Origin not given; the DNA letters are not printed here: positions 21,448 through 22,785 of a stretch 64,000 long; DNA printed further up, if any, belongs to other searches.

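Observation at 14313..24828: Pseudaminic-acid-type pathway lacking PseH, with formyltransferases, WbqC and a PIG-L deacetylase in its place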

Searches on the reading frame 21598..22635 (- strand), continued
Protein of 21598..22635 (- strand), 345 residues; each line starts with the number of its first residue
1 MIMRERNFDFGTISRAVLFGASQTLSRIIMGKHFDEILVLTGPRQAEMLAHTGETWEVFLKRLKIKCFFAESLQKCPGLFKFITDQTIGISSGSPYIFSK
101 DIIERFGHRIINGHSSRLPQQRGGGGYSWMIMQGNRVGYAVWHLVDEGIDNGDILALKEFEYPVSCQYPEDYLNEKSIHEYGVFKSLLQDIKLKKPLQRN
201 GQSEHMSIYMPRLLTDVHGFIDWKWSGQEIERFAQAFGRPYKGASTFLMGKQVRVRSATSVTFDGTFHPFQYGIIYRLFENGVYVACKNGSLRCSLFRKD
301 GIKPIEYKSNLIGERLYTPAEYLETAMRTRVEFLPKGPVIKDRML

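Call 80: search_solved_structures(query=window:21598-22635:-, max_evalue=1e-7, show_alignments=3)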
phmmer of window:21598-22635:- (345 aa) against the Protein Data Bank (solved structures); distinct sequences matched with E-value up to 1e-7: 7.
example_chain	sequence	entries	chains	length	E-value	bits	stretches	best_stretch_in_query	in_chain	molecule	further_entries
3tqq_A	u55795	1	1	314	8.5e-11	44.9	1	97-298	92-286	Methionyl-tRNA formyltransferase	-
6ci2_A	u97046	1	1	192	3.3e-09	39.7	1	88-163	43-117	formyltransferase PseJ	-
6ci4_A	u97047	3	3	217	4.2e-09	39.3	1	87-163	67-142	formyltransferase PseJ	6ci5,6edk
4iqf_A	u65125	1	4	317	8.8e-09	38.3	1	96-290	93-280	Methionyl-tRNA formyltransferase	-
5jnf_C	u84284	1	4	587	7.5e-08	35.2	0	92-162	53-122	Linear gramicidin synthase subunit A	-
5es6_A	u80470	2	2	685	9.4e-08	34.9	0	92-162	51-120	Linear gramicidin synthase subunit A | Linear gramicidin synthetase subunit A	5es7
6ulz_A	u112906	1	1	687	9.5e-08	34.9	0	92-162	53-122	Linear gramicidin synthase subunit A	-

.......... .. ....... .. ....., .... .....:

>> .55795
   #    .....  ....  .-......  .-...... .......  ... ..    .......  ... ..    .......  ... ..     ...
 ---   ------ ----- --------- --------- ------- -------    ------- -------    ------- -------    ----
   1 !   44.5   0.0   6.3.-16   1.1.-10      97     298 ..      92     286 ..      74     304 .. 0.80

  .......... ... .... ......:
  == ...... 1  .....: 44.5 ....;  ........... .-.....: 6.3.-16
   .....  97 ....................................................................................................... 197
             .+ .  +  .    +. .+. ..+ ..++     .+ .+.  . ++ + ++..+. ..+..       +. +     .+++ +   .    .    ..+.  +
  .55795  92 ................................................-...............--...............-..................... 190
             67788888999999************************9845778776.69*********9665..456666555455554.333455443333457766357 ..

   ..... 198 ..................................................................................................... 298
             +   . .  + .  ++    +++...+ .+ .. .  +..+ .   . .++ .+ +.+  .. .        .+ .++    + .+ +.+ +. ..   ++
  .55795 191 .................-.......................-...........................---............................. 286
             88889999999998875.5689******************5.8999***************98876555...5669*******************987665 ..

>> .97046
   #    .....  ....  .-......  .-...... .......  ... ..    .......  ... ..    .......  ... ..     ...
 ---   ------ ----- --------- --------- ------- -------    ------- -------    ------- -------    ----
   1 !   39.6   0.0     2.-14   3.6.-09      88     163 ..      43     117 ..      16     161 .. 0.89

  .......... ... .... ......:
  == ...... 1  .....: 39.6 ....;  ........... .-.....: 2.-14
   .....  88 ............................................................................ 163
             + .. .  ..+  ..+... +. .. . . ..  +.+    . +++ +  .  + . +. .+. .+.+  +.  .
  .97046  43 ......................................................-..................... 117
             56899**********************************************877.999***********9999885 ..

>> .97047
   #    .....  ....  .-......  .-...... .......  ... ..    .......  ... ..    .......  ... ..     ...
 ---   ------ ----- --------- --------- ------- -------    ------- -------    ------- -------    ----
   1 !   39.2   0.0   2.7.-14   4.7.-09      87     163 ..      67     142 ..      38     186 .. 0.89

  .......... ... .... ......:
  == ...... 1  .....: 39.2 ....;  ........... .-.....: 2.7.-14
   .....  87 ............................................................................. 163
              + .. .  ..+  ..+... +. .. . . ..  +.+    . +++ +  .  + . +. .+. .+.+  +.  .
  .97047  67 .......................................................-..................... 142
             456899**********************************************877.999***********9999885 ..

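Call 87: search_protein_families(library=ncbifam, proteins=[L015:9084-10544:+], max_evalue=0.00001)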
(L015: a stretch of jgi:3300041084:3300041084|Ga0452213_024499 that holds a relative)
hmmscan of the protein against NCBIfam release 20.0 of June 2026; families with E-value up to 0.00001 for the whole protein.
L015:9084-10544:+ (486 aa): 3 families
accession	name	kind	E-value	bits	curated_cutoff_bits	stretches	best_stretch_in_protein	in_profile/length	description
TIGR03590.1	PseG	equivalog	2.3e-57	194.8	153.55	2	121-264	144-278/280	UDP-2,4-diacetamido-2,4,6-trideoxy-beta-L-altropyranose hydrolase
TIGR01133.1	murG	equivalog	5.4e-10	38.8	250.25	1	211-321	238-351/353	undecaprenyldiphospho-muramoylpentapeptide beta-N-acetylglucosaminyltransferase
TIGR03585.1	PseH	equivalog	1.9e-07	31.3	93.1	1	336-470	2-138/156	UDP-4-amino-4,6-dideoxy-N-acetyl-beta-L-altrosamine N-acetyltransferase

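Call 89: search_protein_representatives(alignment_id=A4)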
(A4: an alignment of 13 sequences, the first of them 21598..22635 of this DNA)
Query: 13 sequences, 340 profile positions. Proteins with E-value up to 0.001 (for the whole library): 29781; up to 1e-10: 8778; up to 1e-30: 645. The best 150 are listed.
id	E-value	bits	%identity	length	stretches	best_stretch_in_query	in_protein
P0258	9.4e-133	459.0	-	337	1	4-339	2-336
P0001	7.7e-129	446.2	-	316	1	30-339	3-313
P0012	1.8e-126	438.4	-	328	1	10-339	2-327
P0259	5.5e-123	426.9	-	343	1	6-336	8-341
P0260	2.9e-122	424.6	-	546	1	5-336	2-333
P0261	1.4e-121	422.4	-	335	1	1-336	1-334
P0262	2.4e-120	418.3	-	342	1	2-337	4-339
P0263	3.3e-119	414.5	-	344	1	3-336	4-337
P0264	5.1e-119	413.9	-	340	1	5-335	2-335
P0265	1.3e-117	409.3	-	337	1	9-339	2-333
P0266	3.0e-117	408.1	-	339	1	5-337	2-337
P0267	7.2e-117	406.8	-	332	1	9-334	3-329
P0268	4.1e-116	404.3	-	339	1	2-333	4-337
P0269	5.0e-115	400.8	-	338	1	3-338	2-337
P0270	9.1e-113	393.3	-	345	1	5-333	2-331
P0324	9.8e-99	347.2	-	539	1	5-339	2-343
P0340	6.3e-96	338.0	-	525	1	7-338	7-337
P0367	1.4e-91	323.7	-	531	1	5-338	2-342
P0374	3.3e-90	319.2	-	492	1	8-337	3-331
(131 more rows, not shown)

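Call 90: search_protein_families(library=pfam, proteins=[P0260, P0324, P0340, P0367, P0374], max_evalue=0.001)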
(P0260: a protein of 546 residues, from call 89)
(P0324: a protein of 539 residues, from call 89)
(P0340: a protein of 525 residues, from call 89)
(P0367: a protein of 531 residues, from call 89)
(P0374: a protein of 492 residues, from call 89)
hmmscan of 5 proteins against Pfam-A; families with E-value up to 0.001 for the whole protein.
P0260 (546 aa): 6 families
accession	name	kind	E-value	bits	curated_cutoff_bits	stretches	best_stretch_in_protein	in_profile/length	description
PF13302.13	Acetyltransf_3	-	1.4e-25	91.1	25.4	1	368-506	3-138/138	Acetyltransferase (GNAT) domain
PF13420.13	Acetyltransf_4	-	9.5e-15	55.4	24.3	1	379-524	10-153/155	Acetyltransferase (GNAT) domain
PF02911.23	Formyl_trans_C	-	2.3e-14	53.8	21.1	1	210-295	3-85/100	Formyl transferase, C-terminal domain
PF00583.31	Acetyltransf_1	-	2e-10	41.4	20.7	1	407-505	21-116/116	Acetyltransferase (GNAT) family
PF13523.12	Acetyltransf_8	-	1.2e-06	28.7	27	1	382-509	10-141/145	Acetyltransferase (GNAT) domain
PF00551.24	Formyl_trans_N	-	8.2e-06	26.1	26.1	1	92-150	91-149/181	Formyl transferase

P0324 (539 aa): 5 families
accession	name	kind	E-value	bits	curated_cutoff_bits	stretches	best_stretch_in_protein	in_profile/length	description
PF13302.13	Acetyltransf_3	-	1.8e-24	87.4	25.4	1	367-507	1-138/138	Acetyltransferase (GNAT) domain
PF02911.23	Formyl_trans_C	-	3.5e-12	46.8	21.1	1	220-308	6-90/100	Formyl transferase, C-terminal domain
PF13420.13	Acetyltransf_4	-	4e-11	43.6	24.3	1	382-526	12-154/155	Acetyltransferase (GNAT) domain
PF00583.31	Acetyltransf_1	-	8.2e-10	39.4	20.7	1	412-506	25-116/116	Acetyltransferase (GNAT) family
PF13523.12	Acetyltransf_8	-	4.4e-05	23.6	27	1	451-510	82-141/145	Acetyltransferase (GNAT) domain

P0340 (525 aa): 4 families
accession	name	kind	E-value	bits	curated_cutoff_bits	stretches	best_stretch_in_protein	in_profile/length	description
PF02911.23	Formyl_trans_C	-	7e-10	39.4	21.1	1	215-303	6-91/100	Formyl transferase, C-terminal domain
PF00551.24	Formyl_trans_N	-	1.2e-07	32.1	26.1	1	94-157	91-154/181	Formyl transferase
PF13302.13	Acetyltransf_3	-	4.1e-07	31.2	25.4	1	358-490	13-138/138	Acetyltransferase (GNAT) domain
PF13420.13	Acetyltransf_4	-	3.6e-05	24.3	24.3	1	362-503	14-147/155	Acetyltransferase (GNAT) domain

P0367 (531 aa): 6 families
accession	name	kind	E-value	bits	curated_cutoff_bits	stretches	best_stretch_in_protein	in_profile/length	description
PF13302.13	Acetyltransf_3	-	4.5e-22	79.7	25.4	1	358-496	2-137/138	Acetyltransferase (GNAT) domain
PF02911.23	Formyl_trans_C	-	2.3e-11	44.2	21.1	1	218-305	5-88/100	Formyl transferase, C-terminal domain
PF00583.31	Acetyltransf_1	-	7.6e-09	36.3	20.7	1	404-496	24-116/116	Acetyltransferase (GNAT) family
PF13420.13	Acetyltransf_4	-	1.6e-07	31.9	24.3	1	370-516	10-154/155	Acetyltransferase (GNAT) domain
PF13523.12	Acetyltransf_8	-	3.3e-05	24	27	0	443-502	84-143/145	Acetyltransferase (GNAT) domain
PF08445.16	FR47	-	0.00093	19.6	22.1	0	438-499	21-80/86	FR47-like protein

P0374 (492 aa): 2 families
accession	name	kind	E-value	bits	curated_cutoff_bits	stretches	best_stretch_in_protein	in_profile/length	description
PF02911.23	Formyl_trans_C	-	6.8e-08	33.1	21.1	1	210-289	6-82/100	Formyl transferase, C-terminal domain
PF00551.24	Formyl_trans_N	-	1.2e-06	28.9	26.1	1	88-149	88-151/181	Formyl transferase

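Call 91: find_encoding_contigs(protein=P0260, flank=10000, max_places=3)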
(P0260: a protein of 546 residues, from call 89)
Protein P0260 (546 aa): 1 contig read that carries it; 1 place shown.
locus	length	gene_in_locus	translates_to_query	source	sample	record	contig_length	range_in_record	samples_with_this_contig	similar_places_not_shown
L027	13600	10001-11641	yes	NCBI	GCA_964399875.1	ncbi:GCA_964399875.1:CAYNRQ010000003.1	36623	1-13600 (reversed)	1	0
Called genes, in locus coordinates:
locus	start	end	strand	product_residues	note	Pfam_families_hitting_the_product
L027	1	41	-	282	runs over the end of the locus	PF01522:Polysacc_deac_1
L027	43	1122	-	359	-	-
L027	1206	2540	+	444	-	PF04230:PS_pyruv_trans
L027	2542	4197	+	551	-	PF00657:Lipase_GDSL, PF04311:DUF459 (faint), PF13472:Lipase_GDSL_2, PF25182:NonGDSL (weak), PF04055:Radical_SAM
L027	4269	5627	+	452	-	-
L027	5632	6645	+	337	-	PF01073:3Beta_HSD, PF01370:Epimerase, PF02719:Polysacc_synt_2, PF04321:RmlD_sub_bind, PF05368:NmrA (weak), PF16363:GDP_Man_Dehyd, PF07993:NAD_binding_4, PF13460:NAD_binding_10, +1 more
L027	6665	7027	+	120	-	PF07883:Cupin_2 (weak)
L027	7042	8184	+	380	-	PF01041:DegT_DnrJ_EryC1, PF00155:Aminotran_1_2, PF00266:Aminotran_5 (weak), PF01053:Cys_Met_Meta_PP, PF01212:Beta_elim_lyase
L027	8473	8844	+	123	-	PF01797:Y1_Tnp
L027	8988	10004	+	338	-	PF02911:Formyl_trans_C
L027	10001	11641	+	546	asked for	PF00551:Formyl_trans_N (weak), PF02911:Formyl_trans_C, PF13302:Acetyltransf_3, PF13420:Acetyltransf_4, PF13523:Acetyltransf_8 (weak), PF00583:Acetyltransf_1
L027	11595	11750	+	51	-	-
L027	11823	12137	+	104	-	PF02882:THF_DHG_CYH_C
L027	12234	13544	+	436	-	PF16254:DUF4910, PF09940:DUF2172, PF04389:Peptidase_M28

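Call 93: find_related_loci(query=A4, collection=metagenome_contigs, flank=10000)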
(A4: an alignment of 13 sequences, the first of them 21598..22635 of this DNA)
Query A4 (345 aa) in metagenome_contigs; peptide patterns used: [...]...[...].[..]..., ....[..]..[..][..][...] (x = any residue, [..] = any of these).
581 stretches matched a pattern; 406 encode a relative of the query (tblastn E <= 1e-3); the best 80 are kept; 80 distinct loci.
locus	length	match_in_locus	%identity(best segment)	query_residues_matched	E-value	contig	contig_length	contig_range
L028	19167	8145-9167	77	2-342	0e+0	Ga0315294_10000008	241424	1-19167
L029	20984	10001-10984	42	10-337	6e-79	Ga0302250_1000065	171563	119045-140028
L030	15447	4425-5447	40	1-337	3e-77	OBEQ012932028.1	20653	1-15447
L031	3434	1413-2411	40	9-337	4e-75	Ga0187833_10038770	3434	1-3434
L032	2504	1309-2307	39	9-337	5e-76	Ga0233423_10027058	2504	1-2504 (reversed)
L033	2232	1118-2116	39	9-337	1e-76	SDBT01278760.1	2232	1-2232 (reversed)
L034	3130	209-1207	39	9-337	8e-75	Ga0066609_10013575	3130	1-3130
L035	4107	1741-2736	40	10-337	3e-74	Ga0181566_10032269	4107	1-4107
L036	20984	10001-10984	39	10-337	8e-74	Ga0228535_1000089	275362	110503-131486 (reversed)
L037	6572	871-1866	39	10-337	9e-74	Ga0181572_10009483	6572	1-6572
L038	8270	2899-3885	39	9-337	2e-73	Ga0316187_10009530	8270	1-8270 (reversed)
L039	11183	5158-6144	39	9-337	2e-73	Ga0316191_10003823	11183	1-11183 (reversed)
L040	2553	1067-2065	39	9-341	2e-74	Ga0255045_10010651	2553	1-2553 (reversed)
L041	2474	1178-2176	39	9-337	3e-74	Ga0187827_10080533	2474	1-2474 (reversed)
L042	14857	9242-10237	38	10-337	9e-73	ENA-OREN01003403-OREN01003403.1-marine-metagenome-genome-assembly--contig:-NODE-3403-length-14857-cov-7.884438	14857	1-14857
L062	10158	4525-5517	39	10-337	5e-68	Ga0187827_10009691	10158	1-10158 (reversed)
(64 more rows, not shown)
